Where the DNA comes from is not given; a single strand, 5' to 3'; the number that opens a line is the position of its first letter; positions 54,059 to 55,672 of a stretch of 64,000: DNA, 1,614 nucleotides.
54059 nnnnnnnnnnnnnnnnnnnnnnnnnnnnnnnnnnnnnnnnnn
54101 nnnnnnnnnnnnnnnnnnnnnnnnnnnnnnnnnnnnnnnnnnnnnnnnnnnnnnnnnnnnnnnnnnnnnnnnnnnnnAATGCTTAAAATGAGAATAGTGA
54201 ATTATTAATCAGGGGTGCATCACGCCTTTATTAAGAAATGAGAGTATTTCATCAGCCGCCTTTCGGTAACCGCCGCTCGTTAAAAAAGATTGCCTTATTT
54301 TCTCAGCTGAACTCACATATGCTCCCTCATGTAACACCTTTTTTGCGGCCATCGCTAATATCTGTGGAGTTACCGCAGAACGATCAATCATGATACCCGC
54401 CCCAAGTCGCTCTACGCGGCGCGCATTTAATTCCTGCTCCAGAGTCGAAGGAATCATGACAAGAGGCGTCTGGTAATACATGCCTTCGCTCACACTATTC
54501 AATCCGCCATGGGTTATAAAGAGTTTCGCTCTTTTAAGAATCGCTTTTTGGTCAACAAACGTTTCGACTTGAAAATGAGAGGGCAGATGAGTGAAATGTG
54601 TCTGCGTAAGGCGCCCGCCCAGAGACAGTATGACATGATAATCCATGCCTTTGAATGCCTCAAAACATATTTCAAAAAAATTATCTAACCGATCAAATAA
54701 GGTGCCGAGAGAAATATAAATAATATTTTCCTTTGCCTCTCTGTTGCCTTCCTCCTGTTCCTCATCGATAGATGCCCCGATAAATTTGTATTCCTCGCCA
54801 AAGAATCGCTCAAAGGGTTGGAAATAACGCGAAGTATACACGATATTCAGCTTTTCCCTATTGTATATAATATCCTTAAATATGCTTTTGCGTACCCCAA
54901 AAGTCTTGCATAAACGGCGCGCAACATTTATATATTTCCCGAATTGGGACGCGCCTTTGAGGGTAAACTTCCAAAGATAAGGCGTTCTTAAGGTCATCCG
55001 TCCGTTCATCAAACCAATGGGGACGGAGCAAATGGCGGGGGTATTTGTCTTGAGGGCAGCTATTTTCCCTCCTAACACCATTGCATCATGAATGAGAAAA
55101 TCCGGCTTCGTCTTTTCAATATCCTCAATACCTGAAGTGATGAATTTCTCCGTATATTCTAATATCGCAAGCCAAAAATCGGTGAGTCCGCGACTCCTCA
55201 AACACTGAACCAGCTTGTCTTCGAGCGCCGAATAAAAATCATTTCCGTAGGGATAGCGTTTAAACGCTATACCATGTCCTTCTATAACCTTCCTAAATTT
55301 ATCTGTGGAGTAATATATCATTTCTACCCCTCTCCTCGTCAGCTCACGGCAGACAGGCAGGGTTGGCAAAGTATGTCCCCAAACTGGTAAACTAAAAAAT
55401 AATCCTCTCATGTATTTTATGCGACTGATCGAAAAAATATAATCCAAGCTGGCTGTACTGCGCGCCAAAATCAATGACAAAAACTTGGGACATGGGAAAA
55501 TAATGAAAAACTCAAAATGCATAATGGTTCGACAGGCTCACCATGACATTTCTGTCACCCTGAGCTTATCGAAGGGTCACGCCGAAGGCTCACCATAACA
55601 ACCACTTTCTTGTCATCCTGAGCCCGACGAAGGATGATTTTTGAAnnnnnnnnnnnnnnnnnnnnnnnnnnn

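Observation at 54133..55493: Glycosyltransferase cassette inserted exactly at the guaA start, flanked by 45-bp perfect direct repeats of the guaA 5' end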

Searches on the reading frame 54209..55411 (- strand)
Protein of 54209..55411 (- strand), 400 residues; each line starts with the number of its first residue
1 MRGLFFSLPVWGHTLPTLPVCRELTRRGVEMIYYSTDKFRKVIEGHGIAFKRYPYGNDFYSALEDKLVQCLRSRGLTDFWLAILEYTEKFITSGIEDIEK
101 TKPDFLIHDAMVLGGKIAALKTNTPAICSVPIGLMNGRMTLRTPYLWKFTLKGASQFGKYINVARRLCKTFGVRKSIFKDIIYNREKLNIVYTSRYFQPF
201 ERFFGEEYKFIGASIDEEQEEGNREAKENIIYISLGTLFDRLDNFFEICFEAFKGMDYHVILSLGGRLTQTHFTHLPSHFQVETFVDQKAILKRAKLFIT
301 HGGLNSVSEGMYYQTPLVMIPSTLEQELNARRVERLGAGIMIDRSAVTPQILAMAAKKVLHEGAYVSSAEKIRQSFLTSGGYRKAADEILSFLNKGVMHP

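Call 4: search_protein_families(library=pfam, proteins=[window:54209-55411:-])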
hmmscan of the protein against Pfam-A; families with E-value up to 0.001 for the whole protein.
window:54209-55411:- (400 aa): 4 families
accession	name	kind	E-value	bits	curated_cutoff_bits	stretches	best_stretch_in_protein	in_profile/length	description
PF06722.18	EryCIII-like_C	-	2.5e-15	57.2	31.7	1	254-377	8-130/145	Erythromycin biosynthesis protein CIII-like, C-terminal domain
PF04101.22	Glyco_tran_28_C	-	2.6e-14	54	22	1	253-371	25-150/166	Glycosyltransferase family 28 C-terminal domain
PF00201.24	UDPGT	-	8.9e-14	51.6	19.5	1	226-366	273-412/499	UDP-glucoronosyl and UDP-glucosyl transferase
PF13528.12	Glyco_trans_1_3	-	1.3e-05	25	25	1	281-352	244-314/322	Glycosyl transferase family 1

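Call 8: find_encoding_contigs(protein=window:54209-55411:-, flank=6000, max_places=10)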
Protein window:54209-55411:- (400 aa): no gene with exactly this product is on record in the collection.

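Call 12: find_homologous_proteins(query=window:54209-55411:-)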
Query window:54209-55411:- (400 aa): 511 proteins with E <= 0.001 among 5077 candidates; the best 120 are listed.
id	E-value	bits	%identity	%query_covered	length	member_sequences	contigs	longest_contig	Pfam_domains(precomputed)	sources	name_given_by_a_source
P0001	4.3e-270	913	100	100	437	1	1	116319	PF00201.25,PF13528.13,PF04101.23,PF06722.19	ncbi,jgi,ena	ncbi:MAG: macrolide family glycosyltransferase [Patescibacteria group bacterium]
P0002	8.7e-79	283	39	98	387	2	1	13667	PF00201.25,PF04101.23,PF06722.19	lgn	-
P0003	2.7e-76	275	40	97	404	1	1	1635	PF00201.25,PF04101.23,PF06722.19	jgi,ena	-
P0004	1.7e-75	273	37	97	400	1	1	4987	PF00201.25,PF04101.23,PF06722.19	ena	-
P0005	3.2e-75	272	39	98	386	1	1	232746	PF00201.25,PF04101.23,PF06722.19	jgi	jgi:MGT family glycosyltransferase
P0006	2.4e-74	269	37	99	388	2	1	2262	PF00201.25,PF04101.23,PF06722.19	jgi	jgi:MGT family glycosyltransferase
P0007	2.0e-73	266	38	98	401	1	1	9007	PF00201.25,PF04101.23,PF06722.19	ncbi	-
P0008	2.1e-73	266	38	98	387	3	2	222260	PF00201.25,PF04101.23,PF06722.19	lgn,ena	-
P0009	9.2e-72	260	37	98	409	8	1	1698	PF00201.25,PF04101.23,PF06722.19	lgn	-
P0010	3.9e-71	258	38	98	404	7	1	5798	PF00201.25,PF04101.23,PF06722.19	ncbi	-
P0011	5.1e-70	254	38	97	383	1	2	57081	PF00201.25,PF04101.23,PF06722.19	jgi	jgi:MGT family glycosyltransferase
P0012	4.5e-69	251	38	97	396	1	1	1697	PF00201.25,PF04101.23,PF06722.19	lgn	-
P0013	5.1e-69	251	35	98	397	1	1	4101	PF00201.25,PF04101.23,PF06722.19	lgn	-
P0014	5.9e-69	251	37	99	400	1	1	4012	PF00201.25,PF04101.23,PF06722.19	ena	-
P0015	1.1e-68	250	36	99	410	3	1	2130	PF00201.25,PF04101.23,PF06722.19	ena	-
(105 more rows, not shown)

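Call 13: find_encoding_contigs(protein=P0001, flank=10000, max_places=10)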
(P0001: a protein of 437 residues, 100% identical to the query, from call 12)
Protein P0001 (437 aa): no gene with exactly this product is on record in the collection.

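Call 32: find_related_loci(query=window:54209-55411:-, collection=metagenome_contigs, flank=4000)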
Query window:54209-55411:- (400 aa) in metagenome_contigs; peptide patterns used: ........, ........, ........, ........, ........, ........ (x = any residue, [..] = any of these).
342 stretches matched a pattern, but none encodes a relative of the query by tblastn (E <= 1e-3).

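Call 33: find_related_loci(query=window:54209-55411:-, collection=viral_contigs, flank=4000)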
Query window:54209-55411:- (400 aa) in viral_contigs; peptide patterns used: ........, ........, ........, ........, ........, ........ (x = any residue, [..] = any of these).
18 stretches matched a pattern, but none encodes a relative of the query by tblastn (E <= 1e-3).

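Call 34: find_encoding_contigs(protein=P0002, flank=5000, max_places=3)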
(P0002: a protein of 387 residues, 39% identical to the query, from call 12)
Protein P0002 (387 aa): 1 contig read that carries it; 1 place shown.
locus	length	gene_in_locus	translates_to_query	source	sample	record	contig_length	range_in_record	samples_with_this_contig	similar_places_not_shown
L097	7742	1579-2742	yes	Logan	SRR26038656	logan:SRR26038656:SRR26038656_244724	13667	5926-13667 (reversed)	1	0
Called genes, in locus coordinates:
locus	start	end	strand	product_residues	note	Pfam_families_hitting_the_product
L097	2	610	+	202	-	?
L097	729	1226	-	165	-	PF13801:Metal_resist, PF07813:LTXXQ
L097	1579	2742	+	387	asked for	PF00201:UDPGT, PF04101:Glyco_tran_28_C, PF06722:EryCIII-like_C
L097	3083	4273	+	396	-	PF01979:Amidohydro_1, PF07969:Amidohydro_3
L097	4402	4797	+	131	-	PF03061:4HBT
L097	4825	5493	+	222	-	PF00702:Hydrolase, PF12710:HAD (weak), PF13419:HAD_2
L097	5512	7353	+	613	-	PF01541:GIY-YIG, PF27096:UvrC_M, PF02151:UVR, PF22920:UvrC_RNaseH, PF08459:UvrC_RNaseH_dom, PF12826:HHH_2 (weak), PF14520:HHH_5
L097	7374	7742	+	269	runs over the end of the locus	PF00702:Hydrolase, PF08282:Hydrolase_3, PF05116:S6PP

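Call 35: search_protein_families(library=ncbifam, proteins=[window:54209-55411:-])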
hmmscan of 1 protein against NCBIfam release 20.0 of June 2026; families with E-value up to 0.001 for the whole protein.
window:54209-55411:- (400 aa): 7 families
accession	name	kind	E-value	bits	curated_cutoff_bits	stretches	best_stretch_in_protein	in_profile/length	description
TIGR01426.2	MGT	subfamily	5.3e-92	308.8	260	1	6-394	1-392/393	macrolide family glycosyltransferase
NF033129.1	macro_glyco_Mgt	subfamily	6.3e-37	127.5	700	1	5-389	6-388/393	macrolide-inactivating glycosyltransferase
NF000362.1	self_GT_OleI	exception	2.9e-30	105.8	700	1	190-390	214-417/424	OleI family self-immunity macrolide glycosyltransferase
TIGR04516.1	glycosyl_450act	subfamily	1.2e-15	57.6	440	1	249-378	271-399/418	activator-dependent family glycosyltransferase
TIGR01133.1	murG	equivalog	3.1e-11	42.9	250.25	1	280-376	239-340/353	undecaprenyldiphospho-muramoylpentapeptide beta-N-acetylglucosaminyltransferase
TIGR00661.1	MJ1255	subfamily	4.6e-11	42.5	195.9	1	289-343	242-298/321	MJ1255/VC2487 family glycosyltransferase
NF046028.1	GluronsyltaseWelK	equivalog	0.0007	18.8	400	0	219-325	157-264/319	beta-1,4-glucuronosyltransferase WelK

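Call 64: search_dna_similar(query=window:54209-55411:-, collection=plasmids, mode=protein, max_rows=6)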
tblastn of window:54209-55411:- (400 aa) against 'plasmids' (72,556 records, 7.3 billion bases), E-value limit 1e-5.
Records with a match: 287; places in all: 341; records where one place covers at least 80% of the query: 120.
Best place of each record, by identity: <60% 287.
By first word of the organism name: Pantoea 95; Streptomyces 53; Bacillus 43; Priestia 25; Clostridium 9; Paracoccus 9; Nostoc 5; Sinorhizobium 4; Rhizobium 4; Pseudonocardia 3; and 31 more.
By predicted mobility (MOB-suite, as given by PLSDB): non-mobilizable 255; mobilizable 24; conjugative 8.
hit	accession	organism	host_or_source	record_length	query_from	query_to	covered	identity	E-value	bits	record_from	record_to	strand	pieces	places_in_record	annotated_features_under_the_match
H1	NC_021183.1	Clostridium pasteurianum BC1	-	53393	4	395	98%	34.7%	4e-69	243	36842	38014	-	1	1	macrolide family glycosyltransferase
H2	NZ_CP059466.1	Priestia megaterium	Prokaryotes,soil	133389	2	392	98%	34.0%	2e-62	224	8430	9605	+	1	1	macrolide family glycosyltransferase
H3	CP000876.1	Herpetosiphon aurantiacus DSM 785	-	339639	9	398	98%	33.3%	2e-58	213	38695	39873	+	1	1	glycosyltransferase, MGT family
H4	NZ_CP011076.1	Brevibacillus laterosporus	Oryza sativa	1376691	2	395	99%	32.8%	1e-54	202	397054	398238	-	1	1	none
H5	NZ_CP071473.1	Priestia megaterium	whole organism,Hypersaline environment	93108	1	393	98%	32.1%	2e-42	166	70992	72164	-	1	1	macrolide family glycosyltransferase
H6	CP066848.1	Bacillus mycoides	single cell,soil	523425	4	395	98%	32.0%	6e-63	226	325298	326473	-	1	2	glycosyl transferase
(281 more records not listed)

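Call 65: search_dna_similar(query=window:54209-55411:-, collection=phages, mode=protein, max_rows=6)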
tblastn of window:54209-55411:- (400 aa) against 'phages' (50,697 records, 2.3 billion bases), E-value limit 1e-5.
Records with a match: 1; places in all: 1; records where one place covers at least 80% of the query: 0.
Best place of each record, by identity: <60% 1.
By first word of the organism name: Bacteriophage 1.
By host as written in the record: - 1.
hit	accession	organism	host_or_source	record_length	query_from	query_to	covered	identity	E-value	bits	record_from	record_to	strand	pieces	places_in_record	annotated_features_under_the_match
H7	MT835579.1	Bacteriophage sp.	human fecal samples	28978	208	360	38%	25.9%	8e-13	76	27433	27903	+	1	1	record has no annotation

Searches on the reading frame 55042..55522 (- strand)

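Call 48: find_homologous_proteins(query=window:55042-55522:-, max_evalue=0.001)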
Query window:55042-55522:-: 46 candidates shared short words with the query, none scored E <= 0.001.

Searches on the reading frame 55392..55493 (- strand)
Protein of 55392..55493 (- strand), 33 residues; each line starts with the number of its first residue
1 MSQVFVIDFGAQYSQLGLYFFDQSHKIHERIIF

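Call 57: list_cluster_members(proteins=[window:55395-55493:-, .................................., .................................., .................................])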
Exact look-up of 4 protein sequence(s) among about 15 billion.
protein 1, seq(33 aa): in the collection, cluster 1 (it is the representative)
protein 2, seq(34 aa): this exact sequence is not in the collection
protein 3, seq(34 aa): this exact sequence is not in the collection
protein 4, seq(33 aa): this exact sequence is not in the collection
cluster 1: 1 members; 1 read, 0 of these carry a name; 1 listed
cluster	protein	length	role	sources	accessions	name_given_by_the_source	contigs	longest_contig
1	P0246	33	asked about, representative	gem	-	-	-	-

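Call 58: find_encoding_contigs(protein=window:55392-55493:-, flank=6000, max_places=10)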
Protein window:55392-55493:- (33 aa): no gene with exactly this product is on record in the collection.
